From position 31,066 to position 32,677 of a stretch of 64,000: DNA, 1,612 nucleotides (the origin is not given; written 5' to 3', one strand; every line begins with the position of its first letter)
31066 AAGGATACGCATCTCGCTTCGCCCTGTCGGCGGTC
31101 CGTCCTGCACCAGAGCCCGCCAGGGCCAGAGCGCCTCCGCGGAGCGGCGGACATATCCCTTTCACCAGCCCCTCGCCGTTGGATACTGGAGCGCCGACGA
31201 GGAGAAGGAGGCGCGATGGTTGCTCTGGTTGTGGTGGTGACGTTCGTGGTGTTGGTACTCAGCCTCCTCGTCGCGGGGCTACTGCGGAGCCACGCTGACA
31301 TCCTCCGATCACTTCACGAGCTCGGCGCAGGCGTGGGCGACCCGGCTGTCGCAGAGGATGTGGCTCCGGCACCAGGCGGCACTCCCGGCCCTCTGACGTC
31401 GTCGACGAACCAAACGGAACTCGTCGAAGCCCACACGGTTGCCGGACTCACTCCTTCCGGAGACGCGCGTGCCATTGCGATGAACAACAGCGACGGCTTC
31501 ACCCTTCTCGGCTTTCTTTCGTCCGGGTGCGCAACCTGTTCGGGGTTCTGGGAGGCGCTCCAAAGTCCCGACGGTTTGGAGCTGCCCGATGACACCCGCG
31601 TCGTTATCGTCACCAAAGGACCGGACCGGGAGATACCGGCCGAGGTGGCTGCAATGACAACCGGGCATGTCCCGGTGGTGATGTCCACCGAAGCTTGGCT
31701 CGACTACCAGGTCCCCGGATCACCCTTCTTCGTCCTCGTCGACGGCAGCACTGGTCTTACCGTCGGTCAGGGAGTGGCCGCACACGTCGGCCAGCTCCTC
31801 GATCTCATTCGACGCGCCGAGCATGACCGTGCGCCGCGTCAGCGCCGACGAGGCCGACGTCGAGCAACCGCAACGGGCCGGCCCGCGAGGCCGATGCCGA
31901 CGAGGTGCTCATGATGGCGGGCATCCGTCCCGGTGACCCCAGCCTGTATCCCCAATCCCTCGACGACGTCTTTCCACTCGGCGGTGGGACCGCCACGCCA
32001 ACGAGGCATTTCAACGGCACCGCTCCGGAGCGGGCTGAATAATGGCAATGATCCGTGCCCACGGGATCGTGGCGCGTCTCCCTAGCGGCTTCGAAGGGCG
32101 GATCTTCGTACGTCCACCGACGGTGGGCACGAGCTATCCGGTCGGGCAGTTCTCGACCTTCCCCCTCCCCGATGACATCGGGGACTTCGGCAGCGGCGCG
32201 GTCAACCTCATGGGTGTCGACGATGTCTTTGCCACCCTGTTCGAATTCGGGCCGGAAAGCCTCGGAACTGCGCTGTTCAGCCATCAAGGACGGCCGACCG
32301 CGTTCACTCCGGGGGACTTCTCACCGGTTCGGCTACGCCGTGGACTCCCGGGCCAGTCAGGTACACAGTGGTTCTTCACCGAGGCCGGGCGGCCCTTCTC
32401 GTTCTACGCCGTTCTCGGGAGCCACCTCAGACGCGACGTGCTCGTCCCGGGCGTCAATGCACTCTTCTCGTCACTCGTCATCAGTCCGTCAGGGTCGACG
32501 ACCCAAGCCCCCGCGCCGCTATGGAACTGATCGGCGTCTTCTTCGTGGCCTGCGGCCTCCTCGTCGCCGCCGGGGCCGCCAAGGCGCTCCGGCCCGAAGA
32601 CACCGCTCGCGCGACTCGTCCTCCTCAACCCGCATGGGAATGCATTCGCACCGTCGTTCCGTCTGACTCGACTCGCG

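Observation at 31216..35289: Translationally coupled Mau-like redox-maturation cluster around a Tat-exported 26-Cys MauA-like/propeller fusion protein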

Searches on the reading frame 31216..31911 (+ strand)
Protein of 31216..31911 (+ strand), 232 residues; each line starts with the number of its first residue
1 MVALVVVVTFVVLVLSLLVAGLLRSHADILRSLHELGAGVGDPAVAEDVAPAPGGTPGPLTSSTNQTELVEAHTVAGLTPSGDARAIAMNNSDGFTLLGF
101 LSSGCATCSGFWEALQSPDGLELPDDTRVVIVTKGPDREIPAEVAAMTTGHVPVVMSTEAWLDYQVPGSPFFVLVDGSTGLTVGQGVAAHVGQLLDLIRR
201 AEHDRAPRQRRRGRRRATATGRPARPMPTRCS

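Call 8: search_protein_families(library=pfam, max_evalue=0.1, proteins=[window:31216-31911:+])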
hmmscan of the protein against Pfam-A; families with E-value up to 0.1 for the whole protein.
window:31216-31911:+ (232 aa): 0 families

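Call 9: search_protein_families(library=ncbifam, max_evalue=0.1, proteins=[window:31216-31911:+])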
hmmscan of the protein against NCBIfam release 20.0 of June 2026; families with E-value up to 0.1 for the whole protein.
window:31216-31911:+ (232 aa): 1 family
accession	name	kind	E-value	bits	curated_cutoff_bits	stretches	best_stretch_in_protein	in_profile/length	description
TIGR02661.1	MauD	equivalog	0.00015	21.3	188.6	1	94-198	75-178/189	methylamine dehydrogenase accessory protein MauD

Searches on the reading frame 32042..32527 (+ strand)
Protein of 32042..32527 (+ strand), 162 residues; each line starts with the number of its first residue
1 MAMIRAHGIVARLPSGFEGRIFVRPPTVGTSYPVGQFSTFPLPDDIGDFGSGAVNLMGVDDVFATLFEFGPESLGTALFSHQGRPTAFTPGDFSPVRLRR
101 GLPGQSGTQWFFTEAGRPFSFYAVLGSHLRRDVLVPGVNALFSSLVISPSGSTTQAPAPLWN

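Call 8: search_protein_families(library=pfam, max_evalue=0.1, proteins=[window:32042-32527:+])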
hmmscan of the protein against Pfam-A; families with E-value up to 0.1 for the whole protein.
window:32042-32527:+ (162 aa): 0 families

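Call 9: search_protein_families(library=ncbifam, max_evalue=0.1, proteins=[window:32042-32527:+])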
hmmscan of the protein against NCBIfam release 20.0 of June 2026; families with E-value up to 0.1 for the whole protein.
window:32042-32527:+ (162 aa): 0 families

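Call 52: search_protein_families(library=pfam, alignment_id=A4, max_evalue=5)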
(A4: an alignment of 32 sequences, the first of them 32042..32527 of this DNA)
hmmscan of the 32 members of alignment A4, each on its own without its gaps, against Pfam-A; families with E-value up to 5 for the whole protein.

A. member 1, window:32042-32527:+ (162 aa): 0 families

B. families by the number of members that match (of 32 scanned): 2 families
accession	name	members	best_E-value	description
PF11197.13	DUF2835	3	0.087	Protein of unknown function (DUF2835)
PF00126.33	HTH_1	1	0.073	Bacterial regulatory helix-turn-helix protein, lysR family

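Call 76: search_solved_structures(query=A4, max_evalue=10)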
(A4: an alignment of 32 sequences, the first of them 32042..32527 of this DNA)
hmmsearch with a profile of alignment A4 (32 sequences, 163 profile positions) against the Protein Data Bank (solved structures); distinct sequences matched with E-value up to 10: 3.
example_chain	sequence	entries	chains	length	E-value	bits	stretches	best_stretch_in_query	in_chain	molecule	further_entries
9qbl_A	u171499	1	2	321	0.18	14.6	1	96-148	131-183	DUF4365 domain-containing protein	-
9qbq_A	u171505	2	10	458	0.3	13.9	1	96-148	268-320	DUF4365 domain-containing protein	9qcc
3ncv_A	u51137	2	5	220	1.6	11.5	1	74-162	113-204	DNA mismatch repair protein mutL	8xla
